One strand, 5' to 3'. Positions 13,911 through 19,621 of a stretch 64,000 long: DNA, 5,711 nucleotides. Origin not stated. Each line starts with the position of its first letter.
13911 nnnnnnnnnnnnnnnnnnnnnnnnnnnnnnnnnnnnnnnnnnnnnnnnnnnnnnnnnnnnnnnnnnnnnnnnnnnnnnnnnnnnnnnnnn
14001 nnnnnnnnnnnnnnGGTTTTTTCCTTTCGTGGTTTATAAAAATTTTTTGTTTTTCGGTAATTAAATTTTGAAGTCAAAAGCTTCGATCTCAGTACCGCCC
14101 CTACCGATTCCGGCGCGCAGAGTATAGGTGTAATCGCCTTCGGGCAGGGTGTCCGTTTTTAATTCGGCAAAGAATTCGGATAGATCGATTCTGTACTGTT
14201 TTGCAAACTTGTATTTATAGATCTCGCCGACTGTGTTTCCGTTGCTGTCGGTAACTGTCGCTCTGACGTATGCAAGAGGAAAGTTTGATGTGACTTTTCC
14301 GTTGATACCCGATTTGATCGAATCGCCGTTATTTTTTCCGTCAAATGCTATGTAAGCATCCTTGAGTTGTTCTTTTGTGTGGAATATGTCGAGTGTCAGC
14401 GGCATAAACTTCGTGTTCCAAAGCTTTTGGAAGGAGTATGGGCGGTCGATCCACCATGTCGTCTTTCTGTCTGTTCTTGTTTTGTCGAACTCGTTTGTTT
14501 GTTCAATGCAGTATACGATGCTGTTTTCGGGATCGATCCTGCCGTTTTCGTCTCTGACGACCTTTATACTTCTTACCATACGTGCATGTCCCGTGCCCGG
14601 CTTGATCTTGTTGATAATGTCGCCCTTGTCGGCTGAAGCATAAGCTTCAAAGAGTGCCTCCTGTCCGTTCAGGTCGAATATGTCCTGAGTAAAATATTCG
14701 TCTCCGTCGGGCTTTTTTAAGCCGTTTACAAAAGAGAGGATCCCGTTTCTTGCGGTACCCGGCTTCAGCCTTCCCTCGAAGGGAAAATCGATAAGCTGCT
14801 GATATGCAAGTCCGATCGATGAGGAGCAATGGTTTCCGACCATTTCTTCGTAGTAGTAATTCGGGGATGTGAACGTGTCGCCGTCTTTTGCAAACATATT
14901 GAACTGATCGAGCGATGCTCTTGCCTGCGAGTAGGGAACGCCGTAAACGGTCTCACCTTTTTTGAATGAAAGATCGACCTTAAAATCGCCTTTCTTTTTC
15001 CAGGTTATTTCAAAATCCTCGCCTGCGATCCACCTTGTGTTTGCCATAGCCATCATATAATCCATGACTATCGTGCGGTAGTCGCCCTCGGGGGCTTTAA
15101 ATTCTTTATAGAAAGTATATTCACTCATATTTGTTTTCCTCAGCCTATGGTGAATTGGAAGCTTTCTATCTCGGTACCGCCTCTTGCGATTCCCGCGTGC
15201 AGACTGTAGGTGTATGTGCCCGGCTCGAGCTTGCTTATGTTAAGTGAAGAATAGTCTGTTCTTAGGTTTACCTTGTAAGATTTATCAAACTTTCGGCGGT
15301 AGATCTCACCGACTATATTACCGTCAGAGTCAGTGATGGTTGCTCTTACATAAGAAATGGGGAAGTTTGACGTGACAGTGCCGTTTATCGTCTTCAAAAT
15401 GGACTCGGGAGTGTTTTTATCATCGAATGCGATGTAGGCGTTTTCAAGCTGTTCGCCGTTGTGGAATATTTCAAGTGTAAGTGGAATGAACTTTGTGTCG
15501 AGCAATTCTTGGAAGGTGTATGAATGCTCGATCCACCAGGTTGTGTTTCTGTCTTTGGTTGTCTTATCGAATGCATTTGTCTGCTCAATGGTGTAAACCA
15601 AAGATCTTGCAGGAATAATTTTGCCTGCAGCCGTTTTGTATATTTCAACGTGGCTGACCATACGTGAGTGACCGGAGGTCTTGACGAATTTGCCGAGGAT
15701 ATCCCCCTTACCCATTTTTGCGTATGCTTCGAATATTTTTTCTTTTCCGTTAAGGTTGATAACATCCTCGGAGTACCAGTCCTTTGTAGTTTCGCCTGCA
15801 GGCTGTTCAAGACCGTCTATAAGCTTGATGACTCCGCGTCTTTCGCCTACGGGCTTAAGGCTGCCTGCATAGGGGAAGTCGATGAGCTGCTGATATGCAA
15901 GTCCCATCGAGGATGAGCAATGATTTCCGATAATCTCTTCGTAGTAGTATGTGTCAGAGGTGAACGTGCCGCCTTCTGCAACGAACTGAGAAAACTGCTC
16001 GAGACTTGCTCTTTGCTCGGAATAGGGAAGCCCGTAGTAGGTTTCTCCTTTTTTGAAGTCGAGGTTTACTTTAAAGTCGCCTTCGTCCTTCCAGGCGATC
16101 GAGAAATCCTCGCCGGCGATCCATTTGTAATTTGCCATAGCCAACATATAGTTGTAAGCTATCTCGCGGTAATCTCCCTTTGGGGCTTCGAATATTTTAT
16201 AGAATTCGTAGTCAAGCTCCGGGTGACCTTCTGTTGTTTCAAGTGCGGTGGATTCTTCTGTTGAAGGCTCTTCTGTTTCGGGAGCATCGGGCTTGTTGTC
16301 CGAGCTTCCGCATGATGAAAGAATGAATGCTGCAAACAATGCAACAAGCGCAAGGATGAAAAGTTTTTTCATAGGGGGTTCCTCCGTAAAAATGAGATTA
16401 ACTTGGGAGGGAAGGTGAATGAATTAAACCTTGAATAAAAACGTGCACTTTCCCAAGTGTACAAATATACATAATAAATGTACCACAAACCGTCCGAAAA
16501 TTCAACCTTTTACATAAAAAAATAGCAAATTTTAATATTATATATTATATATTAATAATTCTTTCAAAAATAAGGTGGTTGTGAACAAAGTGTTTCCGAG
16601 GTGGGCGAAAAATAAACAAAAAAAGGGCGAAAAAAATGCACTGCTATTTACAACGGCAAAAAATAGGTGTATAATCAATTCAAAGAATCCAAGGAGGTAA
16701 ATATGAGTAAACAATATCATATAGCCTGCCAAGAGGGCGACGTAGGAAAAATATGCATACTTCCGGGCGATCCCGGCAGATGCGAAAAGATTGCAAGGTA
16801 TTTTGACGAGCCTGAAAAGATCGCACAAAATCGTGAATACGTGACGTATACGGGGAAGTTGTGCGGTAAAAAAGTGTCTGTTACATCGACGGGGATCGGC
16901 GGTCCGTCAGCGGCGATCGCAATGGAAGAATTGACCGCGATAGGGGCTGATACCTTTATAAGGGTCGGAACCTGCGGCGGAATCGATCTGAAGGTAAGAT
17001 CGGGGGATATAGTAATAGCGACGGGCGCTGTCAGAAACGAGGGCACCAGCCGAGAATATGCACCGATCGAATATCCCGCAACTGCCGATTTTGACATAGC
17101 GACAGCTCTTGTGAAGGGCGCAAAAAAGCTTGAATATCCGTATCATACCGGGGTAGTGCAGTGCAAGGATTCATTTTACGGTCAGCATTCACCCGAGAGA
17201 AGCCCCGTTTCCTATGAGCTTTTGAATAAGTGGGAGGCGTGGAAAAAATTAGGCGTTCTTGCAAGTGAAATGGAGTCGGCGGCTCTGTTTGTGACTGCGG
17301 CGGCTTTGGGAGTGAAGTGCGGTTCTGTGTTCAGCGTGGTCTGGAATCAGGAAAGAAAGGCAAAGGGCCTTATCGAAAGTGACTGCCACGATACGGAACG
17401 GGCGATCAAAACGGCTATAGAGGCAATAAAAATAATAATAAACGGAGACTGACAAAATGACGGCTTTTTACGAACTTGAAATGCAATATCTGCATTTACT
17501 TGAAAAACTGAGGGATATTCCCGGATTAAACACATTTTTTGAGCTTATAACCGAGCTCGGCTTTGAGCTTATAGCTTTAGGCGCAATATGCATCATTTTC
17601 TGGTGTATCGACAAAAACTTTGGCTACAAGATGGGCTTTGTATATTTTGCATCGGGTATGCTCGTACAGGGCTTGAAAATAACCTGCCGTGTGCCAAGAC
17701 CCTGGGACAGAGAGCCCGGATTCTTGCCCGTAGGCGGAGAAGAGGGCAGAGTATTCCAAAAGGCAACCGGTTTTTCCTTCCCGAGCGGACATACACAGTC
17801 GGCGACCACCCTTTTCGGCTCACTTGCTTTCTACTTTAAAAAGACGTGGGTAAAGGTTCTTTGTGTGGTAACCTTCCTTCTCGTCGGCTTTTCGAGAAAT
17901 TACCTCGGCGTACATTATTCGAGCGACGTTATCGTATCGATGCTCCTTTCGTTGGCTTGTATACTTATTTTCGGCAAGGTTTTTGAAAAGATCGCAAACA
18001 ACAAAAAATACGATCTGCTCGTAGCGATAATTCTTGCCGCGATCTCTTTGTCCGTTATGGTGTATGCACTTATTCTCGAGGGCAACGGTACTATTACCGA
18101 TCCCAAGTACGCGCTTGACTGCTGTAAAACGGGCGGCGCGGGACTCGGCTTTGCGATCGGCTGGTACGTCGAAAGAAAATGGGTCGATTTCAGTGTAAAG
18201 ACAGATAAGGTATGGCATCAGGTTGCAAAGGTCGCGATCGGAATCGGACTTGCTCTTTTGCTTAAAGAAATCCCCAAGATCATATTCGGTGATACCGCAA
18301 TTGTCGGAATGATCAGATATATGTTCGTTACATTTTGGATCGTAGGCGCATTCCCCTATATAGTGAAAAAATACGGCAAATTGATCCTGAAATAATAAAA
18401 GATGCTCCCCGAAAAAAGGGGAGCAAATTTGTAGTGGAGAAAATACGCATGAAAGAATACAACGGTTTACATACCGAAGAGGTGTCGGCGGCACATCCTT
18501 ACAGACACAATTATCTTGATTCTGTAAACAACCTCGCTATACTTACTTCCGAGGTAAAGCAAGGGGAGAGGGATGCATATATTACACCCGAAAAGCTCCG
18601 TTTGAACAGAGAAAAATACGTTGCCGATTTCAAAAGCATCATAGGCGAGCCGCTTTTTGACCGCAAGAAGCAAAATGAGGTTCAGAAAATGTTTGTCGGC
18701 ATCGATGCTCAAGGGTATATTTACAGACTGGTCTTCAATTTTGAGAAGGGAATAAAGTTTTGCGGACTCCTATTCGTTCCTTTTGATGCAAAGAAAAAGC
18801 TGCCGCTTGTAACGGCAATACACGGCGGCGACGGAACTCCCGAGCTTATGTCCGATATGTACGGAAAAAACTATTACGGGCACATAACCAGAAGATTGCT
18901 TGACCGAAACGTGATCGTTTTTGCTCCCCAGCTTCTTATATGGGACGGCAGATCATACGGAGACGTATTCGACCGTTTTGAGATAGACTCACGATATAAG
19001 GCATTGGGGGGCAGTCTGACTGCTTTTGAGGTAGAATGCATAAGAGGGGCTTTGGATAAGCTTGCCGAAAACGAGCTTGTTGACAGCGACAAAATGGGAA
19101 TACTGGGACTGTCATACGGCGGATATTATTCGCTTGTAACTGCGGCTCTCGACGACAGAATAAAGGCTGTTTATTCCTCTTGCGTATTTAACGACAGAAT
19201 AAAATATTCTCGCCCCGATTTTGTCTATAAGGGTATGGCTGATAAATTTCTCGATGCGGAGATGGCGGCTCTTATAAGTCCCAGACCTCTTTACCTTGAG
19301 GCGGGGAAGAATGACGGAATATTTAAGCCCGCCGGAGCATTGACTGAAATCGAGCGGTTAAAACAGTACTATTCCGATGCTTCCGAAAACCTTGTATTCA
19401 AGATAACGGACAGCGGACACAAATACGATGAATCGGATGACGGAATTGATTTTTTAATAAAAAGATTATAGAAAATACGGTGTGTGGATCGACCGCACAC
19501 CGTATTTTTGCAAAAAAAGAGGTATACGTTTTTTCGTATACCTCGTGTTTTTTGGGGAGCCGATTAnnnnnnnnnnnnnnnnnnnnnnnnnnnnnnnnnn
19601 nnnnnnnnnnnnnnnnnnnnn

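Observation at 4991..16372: Lipoprotein and signal-less forms of the same family are interleaved, and localisation seems to have switched within subclades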

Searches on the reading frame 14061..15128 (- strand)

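Call 6: search_protein_families(library=pfam, proteins=[window:14061-15128:-], max_evalue=1)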
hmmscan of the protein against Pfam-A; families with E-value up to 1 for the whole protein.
window:14061-15128:- (355 aa): 3 families
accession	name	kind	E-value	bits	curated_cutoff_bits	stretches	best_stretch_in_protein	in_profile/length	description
PF17878.8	ssDBP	-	0.038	14.4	27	1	288-348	12-71/81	Phage single-stranded DNA-binding protein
PF21849.1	DUF6908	-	0.044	14.1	27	1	234-271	19-56/123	Domain of unknown function (DUF6908)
PF10945.13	CBP_BcsR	-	0.13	12.4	25.2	1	7-33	9-35/41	Cellulose biosynthesis protein BcsR-like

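Call 53: search_protein_families(library=padloc, proteins=[window:14061-15128:-], max_evalue=0.01)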
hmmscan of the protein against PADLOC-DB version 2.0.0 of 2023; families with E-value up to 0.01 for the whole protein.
window:14061-15128:- (355 aa): 0 families

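Call 54: search_protein_families(library=phrogs, proteins=[window:14061-15128:-], max_evalue=0.01)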
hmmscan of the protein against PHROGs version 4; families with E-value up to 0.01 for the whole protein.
window:14061-15128:- (355 aa): 0 families

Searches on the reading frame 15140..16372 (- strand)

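Call 6: search_protein_families(library=pfam, proteins=[window:15140-16372:-], max_evalue=1)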
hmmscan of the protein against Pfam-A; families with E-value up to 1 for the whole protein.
window:15140-16372:- (410 aa): 1 family
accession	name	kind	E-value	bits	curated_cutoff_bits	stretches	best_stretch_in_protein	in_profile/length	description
PF18962.6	Por_Secre_tail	-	0.057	14.2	27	1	340-393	20-64/75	Secretion system C-terminal sorting domain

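Call 7: search_protein_families(library=ncbifam, proteins=[window:15140-16372:-], max_evalue=1)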
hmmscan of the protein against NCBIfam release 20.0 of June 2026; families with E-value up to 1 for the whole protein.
window:15140-16372:- (410 aa): 8 families
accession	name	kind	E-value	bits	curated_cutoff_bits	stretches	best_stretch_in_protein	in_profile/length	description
NF050142.1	PG1828_fam_lipo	equivalog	0.0051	17.5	50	1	1-33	1-32/59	PG1828 family lipoprotein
NF053527.1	lipo_Cory_WKLS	subfamily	0.0088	16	105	1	7-47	2-42/166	WKL family lipoprotein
NF058647.1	lipo_LytA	equivalog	0.038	14.2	110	1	1-44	1-41/107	acidic lipoprotein LytA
NF047408.1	SA0632_fam_LP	equivalog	0.042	13.5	70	1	1-27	1-24/68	SA0632 family lipoprotein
NF005176.1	PRK06655.1-1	equivalog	0.076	12.9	230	1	327-396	85-152/197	flagellar hook assembly protein FlgD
NF047847.2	SS_mature_LptM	equivalog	0.11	12.6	27.7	1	1-22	1-21/31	LPS translocon maturation chaperone LptM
NF045774.1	cytochro_C551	exception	0.23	11.4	118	1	1-41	1-39/110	cytochrome c551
NF053526.1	Myco_lipo_LppK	equivalog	0.24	11.4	125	1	5-46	7-49/167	lipoprotein LppK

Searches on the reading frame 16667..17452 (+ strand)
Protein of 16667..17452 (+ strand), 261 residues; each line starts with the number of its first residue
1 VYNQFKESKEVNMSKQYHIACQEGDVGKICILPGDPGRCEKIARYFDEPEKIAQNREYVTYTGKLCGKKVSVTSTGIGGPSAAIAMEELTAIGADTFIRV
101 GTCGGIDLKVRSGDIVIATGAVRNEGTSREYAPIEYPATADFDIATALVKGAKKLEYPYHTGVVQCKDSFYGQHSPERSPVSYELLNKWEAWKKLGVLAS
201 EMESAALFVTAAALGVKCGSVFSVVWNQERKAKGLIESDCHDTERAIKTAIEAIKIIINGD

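Call 52: search_protein_families(library=pfam, proteins=[window:16667-17452:+], max_evalue=0.001)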
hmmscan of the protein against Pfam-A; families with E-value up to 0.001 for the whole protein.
window:16667-17452:+ (261 aa): 1 family
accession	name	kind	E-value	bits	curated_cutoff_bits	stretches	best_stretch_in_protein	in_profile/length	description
PF01048.26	PNP_UDP_1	-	1.3e-44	152.7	25.1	1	28-253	1-227/233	Phosphorylase superfamily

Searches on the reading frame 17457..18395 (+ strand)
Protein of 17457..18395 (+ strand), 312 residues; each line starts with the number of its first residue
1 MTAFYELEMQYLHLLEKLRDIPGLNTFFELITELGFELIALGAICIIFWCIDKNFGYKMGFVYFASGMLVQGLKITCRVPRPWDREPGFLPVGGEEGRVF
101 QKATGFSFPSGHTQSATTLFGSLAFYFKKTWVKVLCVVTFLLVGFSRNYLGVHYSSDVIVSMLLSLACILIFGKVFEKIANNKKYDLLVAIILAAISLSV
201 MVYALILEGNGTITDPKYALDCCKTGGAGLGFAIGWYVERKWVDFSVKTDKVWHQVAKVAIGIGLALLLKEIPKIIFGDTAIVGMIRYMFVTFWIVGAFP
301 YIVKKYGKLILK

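Call 52: search_protein_families(library=pfam, proteins=[window:17457-18395:+], max_evalue=0.001)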
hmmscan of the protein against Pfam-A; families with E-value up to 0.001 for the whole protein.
window:17457-18395:+ (312 aa): 3 families
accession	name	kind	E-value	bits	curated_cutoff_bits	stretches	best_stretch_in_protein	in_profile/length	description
PF01569.27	PAP2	-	3.1e-20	72.7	27.2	1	58-175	4-124/130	PAP2 superfamily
PF14378.12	PAP2_3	-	1e-08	35.7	27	1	106-170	125-189/190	PAP2 superfamily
PF14360.12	PAP2_C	-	1.1e-05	26.3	27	1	110-170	8-70/74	PAP2 superfamily C-terminal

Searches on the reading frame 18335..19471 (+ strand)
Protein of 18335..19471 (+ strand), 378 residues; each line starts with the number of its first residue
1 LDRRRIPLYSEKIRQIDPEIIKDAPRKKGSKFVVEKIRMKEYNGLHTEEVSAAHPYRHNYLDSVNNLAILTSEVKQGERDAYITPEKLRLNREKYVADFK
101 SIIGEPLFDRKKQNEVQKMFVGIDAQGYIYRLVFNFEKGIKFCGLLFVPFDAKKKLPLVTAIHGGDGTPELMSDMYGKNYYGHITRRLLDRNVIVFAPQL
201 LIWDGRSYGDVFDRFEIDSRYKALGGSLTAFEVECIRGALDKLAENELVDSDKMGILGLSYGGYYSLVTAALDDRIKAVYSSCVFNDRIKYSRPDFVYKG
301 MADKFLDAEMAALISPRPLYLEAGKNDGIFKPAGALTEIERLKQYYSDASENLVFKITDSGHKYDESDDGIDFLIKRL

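Call 52: search_protein_families(library=pfam, proteins=[window:18335-19471:+], max_evalue=0.001)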
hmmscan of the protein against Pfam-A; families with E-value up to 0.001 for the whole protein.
window:18335-19471:+ (378 aa): 3 families
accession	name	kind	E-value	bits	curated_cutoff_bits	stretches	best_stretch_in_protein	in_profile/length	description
PF05448.18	AXE1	-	3.1e-07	29.9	21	0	243-283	167-207/321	Acetyl xylan esterase (AXE1)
PF00326.27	Peptidase_S9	-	1.2e-06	28.6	22.6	1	239-291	51-104/213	Prolyl oligopeptidase family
PF01738.24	DLH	-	0.00062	19.8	21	0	173-280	20-125/217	Dienelactone hydrolase family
